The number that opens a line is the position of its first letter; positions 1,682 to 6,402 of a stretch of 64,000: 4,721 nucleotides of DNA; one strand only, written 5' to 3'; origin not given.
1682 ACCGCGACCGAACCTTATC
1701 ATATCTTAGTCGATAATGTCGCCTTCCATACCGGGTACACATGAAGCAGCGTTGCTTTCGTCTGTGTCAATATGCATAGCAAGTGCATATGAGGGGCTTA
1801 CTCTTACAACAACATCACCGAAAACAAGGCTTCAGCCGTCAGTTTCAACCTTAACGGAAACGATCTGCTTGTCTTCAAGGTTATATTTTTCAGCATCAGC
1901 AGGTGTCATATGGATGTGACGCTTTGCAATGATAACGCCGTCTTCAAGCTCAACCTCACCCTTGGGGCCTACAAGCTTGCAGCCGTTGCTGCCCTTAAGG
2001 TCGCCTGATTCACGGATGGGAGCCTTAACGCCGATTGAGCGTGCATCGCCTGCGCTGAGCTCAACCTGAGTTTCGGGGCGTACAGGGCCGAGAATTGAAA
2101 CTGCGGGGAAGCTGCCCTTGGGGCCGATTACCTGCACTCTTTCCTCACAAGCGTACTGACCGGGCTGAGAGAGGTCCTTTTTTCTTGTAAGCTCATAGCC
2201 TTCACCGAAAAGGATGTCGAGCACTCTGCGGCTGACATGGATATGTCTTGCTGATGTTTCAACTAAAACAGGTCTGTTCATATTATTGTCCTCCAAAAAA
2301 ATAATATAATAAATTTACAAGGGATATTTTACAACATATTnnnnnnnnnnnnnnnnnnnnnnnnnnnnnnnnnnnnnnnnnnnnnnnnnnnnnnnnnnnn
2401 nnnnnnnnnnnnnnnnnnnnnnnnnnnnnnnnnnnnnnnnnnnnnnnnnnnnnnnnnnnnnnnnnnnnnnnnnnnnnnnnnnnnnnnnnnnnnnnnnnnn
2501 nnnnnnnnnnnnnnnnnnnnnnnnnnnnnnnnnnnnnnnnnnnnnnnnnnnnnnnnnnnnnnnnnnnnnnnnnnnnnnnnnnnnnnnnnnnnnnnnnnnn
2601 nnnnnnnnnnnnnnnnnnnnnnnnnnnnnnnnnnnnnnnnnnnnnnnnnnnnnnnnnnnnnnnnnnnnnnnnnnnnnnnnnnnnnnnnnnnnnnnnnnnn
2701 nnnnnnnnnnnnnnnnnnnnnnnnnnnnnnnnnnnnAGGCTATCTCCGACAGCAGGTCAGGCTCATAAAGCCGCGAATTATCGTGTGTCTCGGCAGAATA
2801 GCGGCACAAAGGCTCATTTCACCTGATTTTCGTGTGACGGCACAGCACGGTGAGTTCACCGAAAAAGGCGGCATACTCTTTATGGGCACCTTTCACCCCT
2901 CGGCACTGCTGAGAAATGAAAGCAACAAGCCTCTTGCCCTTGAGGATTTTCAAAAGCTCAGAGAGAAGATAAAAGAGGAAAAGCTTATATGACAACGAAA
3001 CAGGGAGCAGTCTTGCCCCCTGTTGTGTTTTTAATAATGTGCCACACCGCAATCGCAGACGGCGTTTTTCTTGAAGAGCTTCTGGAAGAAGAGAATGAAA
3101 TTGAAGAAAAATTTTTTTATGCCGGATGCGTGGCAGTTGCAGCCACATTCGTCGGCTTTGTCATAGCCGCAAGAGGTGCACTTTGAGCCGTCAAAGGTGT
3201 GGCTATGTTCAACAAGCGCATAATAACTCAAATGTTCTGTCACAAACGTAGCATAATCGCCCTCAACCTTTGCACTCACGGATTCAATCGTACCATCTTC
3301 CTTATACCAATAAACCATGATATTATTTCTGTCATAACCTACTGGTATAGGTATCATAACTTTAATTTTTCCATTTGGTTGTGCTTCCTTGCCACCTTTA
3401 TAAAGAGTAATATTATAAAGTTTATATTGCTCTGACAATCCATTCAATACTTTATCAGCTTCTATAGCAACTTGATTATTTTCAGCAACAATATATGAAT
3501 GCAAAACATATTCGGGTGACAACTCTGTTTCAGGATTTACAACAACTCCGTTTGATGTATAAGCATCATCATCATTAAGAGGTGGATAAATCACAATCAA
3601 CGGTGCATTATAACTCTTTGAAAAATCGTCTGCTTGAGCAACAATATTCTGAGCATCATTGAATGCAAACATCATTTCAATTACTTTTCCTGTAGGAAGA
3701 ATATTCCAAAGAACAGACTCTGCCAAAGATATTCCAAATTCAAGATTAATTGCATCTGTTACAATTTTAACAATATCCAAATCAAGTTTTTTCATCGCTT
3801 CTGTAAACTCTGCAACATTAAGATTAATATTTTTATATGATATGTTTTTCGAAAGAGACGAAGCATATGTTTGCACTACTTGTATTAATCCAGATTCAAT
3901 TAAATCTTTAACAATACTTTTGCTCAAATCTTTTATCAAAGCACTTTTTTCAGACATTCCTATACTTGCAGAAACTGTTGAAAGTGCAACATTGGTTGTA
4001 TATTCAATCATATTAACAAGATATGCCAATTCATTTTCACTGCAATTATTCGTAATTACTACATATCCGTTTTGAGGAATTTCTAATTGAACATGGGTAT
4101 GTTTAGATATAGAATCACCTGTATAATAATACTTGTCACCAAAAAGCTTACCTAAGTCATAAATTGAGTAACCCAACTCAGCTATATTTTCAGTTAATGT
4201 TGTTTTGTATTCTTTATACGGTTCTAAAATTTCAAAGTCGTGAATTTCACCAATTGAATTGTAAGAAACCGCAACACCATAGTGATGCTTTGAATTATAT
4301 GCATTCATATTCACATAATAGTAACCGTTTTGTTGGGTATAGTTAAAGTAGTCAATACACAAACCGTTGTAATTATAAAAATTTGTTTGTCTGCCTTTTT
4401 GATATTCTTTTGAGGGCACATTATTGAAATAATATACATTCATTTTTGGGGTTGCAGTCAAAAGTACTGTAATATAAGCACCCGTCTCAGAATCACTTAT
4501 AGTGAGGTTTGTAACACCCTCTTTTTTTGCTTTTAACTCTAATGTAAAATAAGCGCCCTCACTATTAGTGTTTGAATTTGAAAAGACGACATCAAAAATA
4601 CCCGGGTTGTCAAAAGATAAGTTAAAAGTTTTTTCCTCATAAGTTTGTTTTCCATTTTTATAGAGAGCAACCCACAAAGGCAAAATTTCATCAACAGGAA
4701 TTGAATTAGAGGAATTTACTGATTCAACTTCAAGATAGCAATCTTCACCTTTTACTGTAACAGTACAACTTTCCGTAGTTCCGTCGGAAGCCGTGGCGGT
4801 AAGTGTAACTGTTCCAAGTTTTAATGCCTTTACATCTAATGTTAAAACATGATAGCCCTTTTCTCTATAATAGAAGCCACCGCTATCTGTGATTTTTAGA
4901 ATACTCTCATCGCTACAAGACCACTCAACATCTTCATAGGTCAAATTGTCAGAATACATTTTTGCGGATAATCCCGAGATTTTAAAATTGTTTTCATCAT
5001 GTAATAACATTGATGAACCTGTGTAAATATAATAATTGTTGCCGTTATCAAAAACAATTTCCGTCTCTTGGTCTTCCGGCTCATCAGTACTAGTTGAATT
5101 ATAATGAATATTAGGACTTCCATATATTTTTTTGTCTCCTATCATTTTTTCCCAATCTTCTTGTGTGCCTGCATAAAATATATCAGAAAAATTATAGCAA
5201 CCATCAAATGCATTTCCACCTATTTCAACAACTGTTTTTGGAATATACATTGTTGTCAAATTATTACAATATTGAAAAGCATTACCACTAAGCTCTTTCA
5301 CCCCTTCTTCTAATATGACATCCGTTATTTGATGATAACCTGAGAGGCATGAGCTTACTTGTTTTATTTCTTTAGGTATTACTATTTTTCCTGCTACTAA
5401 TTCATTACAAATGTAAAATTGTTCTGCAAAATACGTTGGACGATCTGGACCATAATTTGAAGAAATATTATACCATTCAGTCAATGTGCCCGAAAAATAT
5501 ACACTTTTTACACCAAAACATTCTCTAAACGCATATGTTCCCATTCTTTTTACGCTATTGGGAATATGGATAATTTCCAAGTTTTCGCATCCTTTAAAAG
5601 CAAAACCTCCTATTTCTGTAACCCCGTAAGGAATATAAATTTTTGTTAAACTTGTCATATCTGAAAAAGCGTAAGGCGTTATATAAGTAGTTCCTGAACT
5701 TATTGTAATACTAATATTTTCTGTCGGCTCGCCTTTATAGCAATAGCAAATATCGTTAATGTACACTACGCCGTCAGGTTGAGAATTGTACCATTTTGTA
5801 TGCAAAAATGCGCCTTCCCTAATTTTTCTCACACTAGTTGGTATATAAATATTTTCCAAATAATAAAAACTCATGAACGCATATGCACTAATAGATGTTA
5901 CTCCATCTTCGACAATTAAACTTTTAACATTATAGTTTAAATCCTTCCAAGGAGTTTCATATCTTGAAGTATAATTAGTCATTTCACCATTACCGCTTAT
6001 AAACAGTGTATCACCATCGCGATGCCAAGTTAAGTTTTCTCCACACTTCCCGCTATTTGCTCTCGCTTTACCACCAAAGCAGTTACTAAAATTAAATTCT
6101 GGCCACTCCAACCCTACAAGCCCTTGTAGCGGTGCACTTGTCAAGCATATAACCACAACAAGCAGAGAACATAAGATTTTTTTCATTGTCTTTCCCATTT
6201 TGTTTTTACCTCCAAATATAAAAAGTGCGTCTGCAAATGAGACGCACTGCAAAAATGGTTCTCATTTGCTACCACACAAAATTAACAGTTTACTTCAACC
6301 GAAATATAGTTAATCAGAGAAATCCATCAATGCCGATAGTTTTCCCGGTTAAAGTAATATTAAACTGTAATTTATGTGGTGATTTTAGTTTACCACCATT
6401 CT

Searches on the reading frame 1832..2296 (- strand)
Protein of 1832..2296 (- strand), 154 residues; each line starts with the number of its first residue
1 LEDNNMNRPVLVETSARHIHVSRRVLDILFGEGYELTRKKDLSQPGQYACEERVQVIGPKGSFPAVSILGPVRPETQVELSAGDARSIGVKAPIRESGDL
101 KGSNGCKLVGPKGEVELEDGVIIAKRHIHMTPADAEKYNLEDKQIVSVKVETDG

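Call 79: search_protein_families(library=pfam, proteins=[window:1832-2296:-], max_evalue=0.00001)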
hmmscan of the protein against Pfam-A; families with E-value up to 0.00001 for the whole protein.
window:1832-2296:- (154 aa): 1 family
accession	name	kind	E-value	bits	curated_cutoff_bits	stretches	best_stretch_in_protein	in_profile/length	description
PF06130.18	PTAC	-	9.3e-66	221.4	25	1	12-152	2-142/176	Phosphate propanoyltransferase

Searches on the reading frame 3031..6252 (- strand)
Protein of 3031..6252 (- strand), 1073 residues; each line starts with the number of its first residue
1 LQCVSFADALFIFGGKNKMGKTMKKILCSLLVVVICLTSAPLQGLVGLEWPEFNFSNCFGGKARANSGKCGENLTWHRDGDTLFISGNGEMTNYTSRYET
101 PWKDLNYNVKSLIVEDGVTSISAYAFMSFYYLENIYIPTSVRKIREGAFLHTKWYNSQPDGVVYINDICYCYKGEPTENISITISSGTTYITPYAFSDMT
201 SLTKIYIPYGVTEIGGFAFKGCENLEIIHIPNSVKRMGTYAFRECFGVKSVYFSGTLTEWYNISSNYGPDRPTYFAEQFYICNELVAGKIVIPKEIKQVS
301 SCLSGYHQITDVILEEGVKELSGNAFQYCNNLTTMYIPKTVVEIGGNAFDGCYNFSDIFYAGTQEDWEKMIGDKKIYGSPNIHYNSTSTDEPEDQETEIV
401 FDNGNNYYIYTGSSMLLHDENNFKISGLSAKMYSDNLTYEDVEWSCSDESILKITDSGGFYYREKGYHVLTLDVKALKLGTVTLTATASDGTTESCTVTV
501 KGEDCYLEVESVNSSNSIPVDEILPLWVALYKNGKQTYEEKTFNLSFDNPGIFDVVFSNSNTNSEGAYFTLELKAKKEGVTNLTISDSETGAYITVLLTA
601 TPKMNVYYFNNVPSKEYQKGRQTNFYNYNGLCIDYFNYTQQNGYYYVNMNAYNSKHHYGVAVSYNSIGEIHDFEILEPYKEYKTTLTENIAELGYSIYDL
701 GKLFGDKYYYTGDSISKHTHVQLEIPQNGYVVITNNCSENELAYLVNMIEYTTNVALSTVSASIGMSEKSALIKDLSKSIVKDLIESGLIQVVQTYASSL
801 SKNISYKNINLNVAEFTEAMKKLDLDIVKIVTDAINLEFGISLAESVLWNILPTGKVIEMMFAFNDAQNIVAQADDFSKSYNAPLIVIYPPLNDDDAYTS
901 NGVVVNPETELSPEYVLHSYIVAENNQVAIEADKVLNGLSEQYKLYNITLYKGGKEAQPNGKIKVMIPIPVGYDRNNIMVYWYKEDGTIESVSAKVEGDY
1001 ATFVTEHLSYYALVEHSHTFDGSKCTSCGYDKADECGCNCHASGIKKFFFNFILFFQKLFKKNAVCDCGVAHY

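Call 79: search_protein_families(library=pfam, proteins=[window:3031-6252:-], max_evalue=0.00001)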
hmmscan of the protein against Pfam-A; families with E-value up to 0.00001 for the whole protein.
window:3031-6252:- (1073 aa): 1 family
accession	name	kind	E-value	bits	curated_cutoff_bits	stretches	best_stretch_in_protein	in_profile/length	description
PF13306.12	LRR_5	-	2.5e-38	131.3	27.7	2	171-259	7-92/127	BspA type Leucine rich repeat region (6 copies)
